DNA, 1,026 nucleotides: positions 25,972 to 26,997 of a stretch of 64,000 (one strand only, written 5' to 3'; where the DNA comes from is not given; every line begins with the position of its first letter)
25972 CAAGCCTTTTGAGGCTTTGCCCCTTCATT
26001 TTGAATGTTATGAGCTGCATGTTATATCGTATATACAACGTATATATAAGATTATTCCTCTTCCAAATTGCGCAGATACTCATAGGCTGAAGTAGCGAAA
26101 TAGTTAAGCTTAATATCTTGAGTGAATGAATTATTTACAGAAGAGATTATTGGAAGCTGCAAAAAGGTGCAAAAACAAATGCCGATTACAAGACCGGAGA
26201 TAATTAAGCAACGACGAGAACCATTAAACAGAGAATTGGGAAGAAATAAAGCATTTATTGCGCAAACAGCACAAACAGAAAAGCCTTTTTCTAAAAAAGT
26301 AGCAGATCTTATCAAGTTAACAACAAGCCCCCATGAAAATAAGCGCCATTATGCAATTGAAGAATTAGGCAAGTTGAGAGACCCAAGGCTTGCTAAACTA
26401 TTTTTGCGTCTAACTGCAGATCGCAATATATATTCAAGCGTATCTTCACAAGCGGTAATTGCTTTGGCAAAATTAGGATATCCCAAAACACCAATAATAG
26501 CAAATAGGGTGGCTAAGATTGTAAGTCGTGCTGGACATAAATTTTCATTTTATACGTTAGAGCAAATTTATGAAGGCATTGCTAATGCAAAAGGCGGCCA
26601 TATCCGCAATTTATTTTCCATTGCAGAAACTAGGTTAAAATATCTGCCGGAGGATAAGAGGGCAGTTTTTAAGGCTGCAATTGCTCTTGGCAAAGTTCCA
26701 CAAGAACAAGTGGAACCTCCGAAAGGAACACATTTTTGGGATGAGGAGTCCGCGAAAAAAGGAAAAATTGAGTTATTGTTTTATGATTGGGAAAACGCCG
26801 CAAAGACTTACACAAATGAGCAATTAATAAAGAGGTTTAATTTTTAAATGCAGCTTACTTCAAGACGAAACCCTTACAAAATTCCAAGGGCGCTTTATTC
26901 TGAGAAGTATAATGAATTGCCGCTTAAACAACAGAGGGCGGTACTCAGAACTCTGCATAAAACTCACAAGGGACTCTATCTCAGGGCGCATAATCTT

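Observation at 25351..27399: vapBC-like pair next to a 1.25-kb insertion bracketed by a duplicated trxB 3' end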

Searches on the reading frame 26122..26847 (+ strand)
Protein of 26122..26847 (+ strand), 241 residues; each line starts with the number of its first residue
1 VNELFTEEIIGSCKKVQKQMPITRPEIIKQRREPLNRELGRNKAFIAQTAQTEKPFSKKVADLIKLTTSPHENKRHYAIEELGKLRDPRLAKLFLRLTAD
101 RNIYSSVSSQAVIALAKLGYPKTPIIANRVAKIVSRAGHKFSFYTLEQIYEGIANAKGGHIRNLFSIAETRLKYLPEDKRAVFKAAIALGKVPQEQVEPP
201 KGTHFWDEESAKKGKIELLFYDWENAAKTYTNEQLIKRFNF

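Call 7: search_protein_families(library=pfam, proteins=[window:26122-26847:+], max_evalue=0.01)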
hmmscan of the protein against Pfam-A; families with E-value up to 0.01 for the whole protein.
window:26122-26847:+ (241 aa): 1 family
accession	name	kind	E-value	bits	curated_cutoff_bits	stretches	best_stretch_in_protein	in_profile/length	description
PF13646.12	HEAT_2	-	4e-08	33.9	27.7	1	61-123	2-63/88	HEAT repeats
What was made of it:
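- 26179..26847 (+): Cargo gene 1: a 222-aa HEAT-repeat (PF13646) protein. It is all-alpha, and the function is unknown. Call 7 (E 4e-8).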

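Call 19: find_homologous_proteins(query=window:26179-26847:+)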
Query window:26179-26847:+ (222 aa): 2 proteins with E <= 0.001 among 524 candidates.
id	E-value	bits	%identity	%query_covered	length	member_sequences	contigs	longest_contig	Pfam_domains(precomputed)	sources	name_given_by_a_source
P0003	3.4e-140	483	100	100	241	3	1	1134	PF13646.13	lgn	-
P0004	1.6e-88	314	68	100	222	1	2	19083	PF13646.13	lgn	-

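Call 34: search_protein_families(library=phrogs, proteins=[window:26179-26847:+, P0004], max_evalue=1)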
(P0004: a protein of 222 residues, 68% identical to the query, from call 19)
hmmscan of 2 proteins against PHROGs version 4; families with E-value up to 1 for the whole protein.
window:26179-26847:+ (222 aa): 0 families

P0004 (222 aa): 0 families

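Call 35: search_protein_families(library=padloc, proteins=[window:26179-26847:+, P0004], max_evalue=1)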
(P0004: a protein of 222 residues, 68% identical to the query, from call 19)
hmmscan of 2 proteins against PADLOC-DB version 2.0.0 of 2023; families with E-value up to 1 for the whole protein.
window:26179-26847:+ (222 aa): 0 families

P0004 (222 aa): 0 families

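Call 49: predict_structure(alignment_id=A5)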
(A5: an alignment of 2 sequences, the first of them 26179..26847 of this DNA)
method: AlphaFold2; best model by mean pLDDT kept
length: 222 residues; sequences in the alignment: 2
mean_pLDDT: 74.7   pTM: 0.65
mean pLDDT of the five models: 74.7, 67.9, 58.7, 48.7, 41.0
residues with pLDDT >= 90: 1; 70-90: 152; 50-70: 57; < 50: 12
segments of 3 or more residues with pLDDT < 50: 119-121
pLDDT, mean of each block of 10 residues (from residue 1): 51 50 62 67 83 82 85 79 63 83 73 56 71 84 86 85 85 79 68 84 89 79 66
secondary structure, 60 per line:
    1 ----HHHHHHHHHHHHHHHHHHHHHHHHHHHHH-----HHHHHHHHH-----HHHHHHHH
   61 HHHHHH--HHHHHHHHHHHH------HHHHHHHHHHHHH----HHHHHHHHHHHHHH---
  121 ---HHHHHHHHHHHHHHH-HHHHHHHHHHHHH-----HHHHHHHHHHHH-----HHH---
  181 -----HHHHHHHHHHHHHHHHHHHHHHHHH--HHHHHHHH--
elements in order: H5-33 H39-47 H53-66 H69-80 H87-99 H104-117 H124-138 H140-152 H158-169 H186-210 H213-220

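Call 60: find_related_loci(query=A5, collection=viral_contigs, flank=6000)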
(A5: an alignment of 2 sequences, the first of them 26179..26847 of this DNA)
Query A5 (222 aa) in viral_contigs; peptide patterns used: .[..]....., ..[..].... (x = any residue, [..] = any of these).
128 stretches matched a pattern, but none encodes a relative of the query by tblastn (E <= 1e-3).

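Call 65: fold_search(model_id=the predicted structure, library=pdb)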
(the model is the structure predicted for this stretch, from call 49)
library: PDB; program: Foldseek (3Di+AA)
matches with E <= 10: 266; with E <= 0.001: 0
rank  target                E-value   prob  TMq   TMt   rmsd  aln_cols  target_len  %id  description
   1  6fsq                  2.6e-02  1.00  0.41  0.27  13.6       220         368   20  Structure of A3_bGFPD, an artificial bi-domain protein based on two different alphaRep domains : A3 and a GFP binding do (released 2018-08-08)
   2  3ltj                  3.2e-02  1.00  0.42  0.48  11.7       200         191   19  Structure of a new family of artificial alpha helicoidal repeat proteins (alpha-Rep) based on thermostable HEAT-like rep (released 2010-10-13)
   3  9t1m_E                9.6e-02  1.00  0.41  0.55   8.2       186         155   19  Nuclear export protein/Non-structural protein 2 (NEP/NS2) in complex with artificial alpha Rep protein (released 2025-11-12)
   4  7q1f_C                9.6e-02  0.97  0.36  0.37  13.3       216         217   21  CPAP:TUBULIN:IE5 ALPHAREP COMPLEX (released 2022-04-20)
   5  6ft5                  1.1e-01  0.99  0.38  0.45  11.9       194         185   21  Structure of A3_A3, an artificial bi-domain protein based on two identical alphaRep A3 domains (released 2018-08-08)
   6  4d4z_A                1.1e-01  0.84  0.29  0.23  17.2       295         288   12  STRUCTURE OF HUMAN DEOXYHYPUSINE HYDROXYLASE in complex with glycerol (released 2015-04-15)
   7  7q1e_C                1.5e-01  0.99  0.40  0.53   9.9       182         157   19  CPAP:TUBULIN:IIH5 ALPHAREP COMPLEX (released 2022-04-13)
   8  9t1m_A                1.7e-01  0.99  0.40  0.55   8.5       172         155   22  Nuclear export protein/Non-structural protein 2 (NEP/NS2) in complex with artificial alpha Rep protein (released 2025-11-12)
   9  6gwd_H                1.8e-01  0.99  0.42  0.57   7.5       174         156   20  Tubulin:iiH5 alphaRep complex (released 2019-01-30)
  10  6gx7_E                1.9e-01  0.98  0.41  0.49  10.1       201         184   17  Tubulin-CopN-alphaRep complex (released 2019-04-24)
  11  7q1f_T                1.9e-01  0.91  0.34  0.35  13.5       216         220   17  CPAP:TUBULIN:IE5 ALPHAREP COMPLEX (released 2022-04-20)
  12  3axj_B                2.0e-01  0.21  0.18  0.17  19.0       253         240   13  High resolution crystal structure of C3PO (released 2011-04-20)
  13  7z0g_T                2.3e-01  0.92  0.39  0.39  12.9       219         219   22  CPAP:TUBULIN:IE5 ALPHAREP COMPLEX P1 SPACE GROUP (released 2022-04-13)
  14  4jw2_B                2.6e-01  0.95  0.40  0.45  11.8       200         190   20  Selection of specific protein binders for pre-defined targets from an optimized library of artificial helicoidal repea (released 2013-09-25)
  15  6gwc_C                2.7e-01  0.96  0.44  0.44  12.3       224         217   17  Tubulin:iE5 alphaRep complex (released 2019-01-30)
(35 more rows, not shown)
